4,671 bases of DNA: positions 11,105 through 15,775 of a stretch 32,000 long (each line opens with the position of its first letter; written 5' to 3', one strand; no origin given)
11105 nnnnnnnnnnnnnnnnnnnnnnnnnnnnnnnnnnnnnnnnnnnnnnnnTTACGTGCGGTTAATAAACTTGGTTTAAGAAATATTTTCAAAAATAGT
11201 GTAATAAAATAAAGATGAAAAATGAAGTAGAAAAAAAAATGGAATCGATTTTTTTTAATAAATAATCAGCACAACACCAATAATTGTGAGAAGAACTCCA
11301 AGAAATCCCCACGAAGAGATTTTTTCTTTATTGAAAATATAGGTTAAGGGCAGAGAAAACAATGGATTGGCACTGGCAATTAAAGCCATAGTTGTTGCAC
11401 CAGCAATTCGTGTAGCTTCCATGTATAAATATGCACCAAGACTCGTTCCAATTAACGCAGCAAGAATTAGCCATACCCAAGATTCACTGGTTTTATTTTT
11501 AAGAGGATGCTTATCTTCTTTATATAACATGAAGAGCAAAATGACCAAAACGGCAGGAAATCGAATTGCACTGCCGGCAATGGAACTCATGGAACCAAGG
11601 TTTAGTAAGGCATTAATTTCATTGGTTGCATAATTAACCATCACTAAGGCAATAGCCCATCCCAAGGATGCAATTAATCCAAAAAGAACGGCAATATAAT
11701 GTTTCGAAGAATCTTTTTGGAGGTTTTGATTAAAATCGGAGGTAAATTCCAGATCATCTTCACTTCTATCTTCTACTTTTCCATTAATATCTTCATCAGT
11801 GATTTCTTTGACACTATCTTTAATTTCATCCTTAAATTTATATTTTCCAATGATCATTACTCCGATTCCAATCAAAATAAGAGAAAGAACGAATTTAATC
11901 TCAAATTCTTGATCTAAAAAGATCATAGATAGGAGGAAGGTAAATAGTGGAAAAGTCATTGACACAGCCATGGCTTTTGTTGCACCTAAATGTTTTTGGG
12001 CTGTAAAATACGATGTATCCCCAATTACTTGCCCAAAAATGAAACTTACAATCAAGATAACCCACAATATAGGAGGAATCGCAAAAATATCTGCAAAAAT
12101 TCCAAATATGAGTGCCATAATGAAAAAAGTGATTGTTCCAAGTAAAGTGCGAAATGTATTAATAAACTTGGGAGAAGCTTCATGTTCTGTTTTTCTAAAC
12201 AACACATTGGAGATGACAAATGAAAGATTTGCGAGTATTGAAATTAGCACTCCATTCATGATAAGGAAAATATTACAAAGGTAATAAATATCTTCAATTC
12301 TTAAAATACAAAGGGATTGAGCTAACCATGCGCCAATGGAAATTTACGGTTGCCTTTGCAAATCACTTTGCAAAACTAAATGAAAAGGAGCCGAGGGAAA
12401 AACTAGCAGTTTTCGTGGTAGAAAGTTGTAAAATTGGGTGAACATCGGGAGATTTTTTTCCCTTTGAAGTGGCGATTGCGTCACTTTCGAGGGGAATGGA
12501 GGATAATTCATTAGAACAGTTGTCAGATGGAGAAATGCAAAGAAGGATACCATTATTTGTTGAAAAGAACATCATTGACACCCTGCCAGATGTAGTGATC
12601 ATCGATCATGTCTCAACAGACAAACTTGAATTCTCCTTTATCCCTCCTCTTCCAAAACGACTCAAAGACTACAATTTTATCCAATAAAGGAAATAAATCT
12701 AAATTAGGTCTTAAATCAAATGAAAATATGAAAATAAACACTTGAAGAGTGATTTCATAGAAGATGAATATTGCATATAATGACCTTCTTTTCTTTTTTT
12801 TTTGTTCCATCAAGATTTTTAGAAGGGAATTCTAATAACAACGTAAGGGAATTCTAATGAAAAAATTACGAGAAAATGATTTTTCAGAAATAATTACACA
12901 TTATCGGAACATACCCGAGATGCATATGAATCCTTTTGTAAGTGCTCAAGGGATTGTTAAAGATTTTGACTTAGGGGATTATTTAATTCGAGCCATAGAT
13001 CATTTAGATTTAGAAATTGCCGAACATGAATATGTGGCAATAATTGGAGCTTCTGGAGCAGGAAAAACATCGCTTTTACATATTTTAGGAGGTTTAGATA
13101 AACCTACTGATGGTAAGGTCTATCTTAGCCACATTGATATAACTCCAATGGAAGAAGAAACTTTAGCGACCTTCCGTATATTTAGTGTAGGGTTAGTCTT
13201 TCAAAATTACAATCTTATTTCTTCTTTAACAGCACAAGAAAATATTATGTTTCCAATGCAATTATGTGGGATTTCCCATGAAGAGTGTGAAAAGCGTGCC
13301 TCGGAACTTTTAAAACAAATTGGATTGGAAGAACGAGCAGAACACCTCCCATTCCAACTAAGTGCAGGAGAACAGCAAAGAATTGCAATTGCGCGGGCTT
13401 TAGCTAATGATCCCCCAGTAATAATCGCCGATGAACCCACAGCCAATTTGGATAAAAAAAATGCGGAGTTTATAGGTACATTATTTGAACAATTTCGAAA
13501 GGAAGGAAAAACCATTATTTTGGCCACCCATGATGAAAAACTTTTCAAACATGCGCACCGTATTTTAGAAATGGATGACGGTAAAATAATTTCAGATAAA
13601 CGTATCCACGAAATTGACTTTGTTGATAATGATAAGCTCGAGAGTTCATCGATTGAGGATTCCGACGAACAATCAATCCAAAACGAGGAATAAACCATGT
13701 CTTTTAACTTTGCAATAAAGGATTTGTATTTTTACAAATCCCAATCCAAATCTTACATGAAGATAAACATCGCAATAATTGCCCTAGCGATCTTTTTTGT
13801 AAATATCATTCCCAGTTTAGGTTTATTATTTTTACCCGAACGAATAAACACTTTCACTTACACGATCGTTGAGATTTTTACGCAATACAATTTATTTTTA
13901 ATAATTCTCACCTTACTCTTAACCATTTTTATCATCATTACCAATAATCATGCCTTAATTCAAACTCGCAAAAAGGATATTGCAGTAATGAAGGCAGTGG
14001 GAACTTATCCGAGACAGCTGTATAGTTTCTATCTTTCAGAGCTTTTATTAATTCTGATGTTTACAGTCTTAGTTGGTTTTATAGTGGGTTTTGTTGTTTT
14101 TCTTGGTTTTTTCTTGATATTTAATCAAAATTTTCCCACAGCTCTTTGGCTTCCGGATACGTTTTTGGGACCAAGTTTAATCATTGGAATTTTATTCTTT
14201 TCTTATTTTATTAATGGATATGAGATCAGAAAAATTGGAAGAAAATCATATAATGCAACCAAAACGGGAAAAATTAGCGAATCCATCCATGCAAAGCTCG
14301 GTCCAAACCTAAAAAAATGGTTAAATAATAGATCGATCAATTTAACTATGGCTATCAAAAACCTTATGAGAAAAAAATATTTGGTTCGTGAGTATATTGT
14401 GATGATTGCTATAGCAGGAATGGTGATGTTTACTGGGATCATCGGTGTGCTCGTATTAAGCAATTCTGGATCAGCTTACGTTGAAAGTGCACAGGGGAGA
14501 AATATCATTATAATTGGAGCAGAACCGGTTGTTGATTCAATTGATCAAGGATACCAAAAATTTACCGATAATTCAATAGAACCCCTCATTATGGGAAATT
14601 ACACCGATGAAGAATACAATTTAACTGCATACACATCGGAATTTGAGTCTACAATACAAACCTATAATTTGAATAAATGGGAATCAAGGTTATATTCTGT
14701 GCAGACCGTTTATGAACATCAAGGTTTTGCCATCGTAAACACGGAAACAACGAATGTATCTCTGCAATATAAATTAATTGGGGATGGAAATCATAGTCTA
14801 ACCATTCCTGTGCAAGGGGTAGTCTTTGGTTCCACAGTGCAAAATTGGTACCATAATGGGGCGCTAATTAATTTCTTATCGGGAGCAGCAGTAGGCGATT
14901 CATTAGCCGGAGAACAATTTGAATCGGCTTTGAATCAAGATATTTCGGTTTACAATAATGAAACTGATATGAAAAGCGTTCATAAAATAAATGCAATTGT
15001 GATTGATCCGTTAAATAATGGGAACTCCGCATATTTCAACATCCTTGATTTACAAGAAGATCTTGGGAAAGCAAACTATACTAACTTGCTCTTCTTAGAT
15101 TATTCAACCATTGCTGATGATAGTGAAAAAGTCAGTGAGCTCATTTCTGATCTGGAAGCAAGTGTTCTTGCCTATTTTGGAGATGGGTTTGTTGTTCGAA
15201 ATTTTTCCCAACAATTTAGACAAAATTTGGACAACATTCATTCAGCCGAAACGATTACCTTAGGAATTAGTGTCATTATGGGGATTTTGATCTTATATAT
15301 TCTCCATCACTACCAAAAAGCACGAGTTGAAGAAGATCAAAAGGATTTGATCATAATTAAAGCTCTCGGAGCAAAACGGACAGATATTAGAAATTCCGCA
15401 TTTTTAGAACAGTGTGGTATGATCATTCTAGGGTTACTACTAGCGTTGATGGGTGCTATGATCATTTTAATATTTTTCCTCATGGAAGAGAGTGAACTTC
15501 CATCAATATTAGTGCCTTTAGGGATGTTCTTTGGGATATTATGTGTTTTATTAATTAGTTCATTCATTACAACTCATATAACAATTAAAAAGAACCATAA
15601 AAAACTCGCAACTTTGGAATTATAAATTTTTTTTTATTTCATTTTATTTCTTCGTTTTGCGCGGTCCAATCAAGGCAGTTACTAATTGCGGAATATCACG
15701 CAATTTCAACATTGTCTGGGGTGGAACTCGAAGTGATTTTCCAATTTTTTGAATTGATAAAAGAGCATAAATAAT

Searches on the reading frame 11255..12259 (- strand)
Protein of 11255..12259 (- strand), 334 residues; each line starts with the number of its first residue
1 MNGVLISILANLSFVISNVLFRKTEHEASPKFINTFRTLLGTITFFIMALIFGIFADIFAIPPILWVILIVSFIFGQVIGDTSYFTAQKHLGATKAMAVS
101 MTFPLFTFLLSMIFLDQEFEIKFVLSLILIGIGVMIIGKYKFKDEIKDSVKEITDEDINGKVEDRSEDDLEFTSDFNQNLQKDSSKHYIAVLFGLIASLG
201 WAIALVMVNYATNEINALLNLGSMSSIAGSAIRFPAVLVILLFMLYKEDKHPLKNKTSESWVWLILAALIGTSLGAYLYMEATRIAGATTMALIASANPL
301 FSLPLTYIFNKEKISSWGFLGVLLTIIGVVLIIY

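Call 81: search_protein_families(library=pfam, proteins=[window:11255-12259:-], max_evalue=0.0001)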
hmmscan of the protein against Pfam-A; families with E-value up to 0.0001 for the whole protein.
window:11255-12259:- (334 aa): 2 families
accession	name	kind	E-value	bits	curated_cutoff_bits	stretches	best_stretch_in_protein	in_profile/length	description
PF00892.27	EamA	-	7.5e-37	127.1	28.2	2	2-137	2-133/135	EamA-like transporter family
PF16913.11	PUNUT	-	5.8e-09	36.1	30.6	1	233-332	42-144/321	Purine nucleobase transmembrane transport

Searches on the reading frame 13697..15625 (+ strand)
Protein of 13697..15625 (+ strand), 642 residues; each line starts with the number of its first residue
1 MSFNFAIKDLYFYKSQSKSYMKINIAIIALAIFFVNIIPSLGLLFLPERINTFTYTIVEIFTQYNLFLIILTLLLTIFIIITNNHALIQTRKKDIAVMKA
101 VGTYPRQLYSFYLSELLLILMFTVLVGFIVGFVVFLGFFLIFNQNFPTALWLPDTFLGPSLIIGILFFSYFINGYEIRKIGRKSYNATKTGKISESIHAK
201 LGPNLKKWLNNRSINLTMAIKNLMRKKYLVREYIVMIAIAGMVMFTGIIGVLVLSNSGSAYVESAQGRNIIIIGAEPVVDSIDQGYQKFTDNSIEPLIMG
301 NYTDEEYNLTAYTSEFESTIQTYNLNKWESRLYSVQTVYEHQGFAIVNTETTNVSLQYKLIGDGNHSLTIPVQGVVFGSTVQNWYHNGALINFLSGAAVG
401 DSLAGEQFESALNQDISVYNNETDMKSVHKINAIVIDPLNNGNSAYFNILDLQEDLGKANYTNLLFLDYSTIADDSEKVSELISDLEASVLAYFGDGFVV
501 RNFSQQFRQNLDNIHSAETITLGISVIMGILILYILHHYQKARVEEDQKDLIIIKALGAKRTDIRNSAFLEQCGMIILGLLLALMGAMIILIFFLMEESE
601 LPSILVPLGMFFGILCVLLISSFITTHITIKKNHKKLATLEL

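Call 81: search_protein_families(library=pfam, proteins=[window:13697-15625:+], max_evalue=0.0001)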
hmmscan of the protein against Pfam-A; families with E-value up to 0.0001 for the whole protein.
window:13697-15625:+ (642 aa): 1 family
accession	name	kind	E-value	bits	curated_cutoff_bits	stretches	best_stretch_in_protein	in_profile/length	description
PF02687.27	FtsX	-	1.7e-17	64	25.5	2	67-180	2-118/120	FtsX-like permease C-terminal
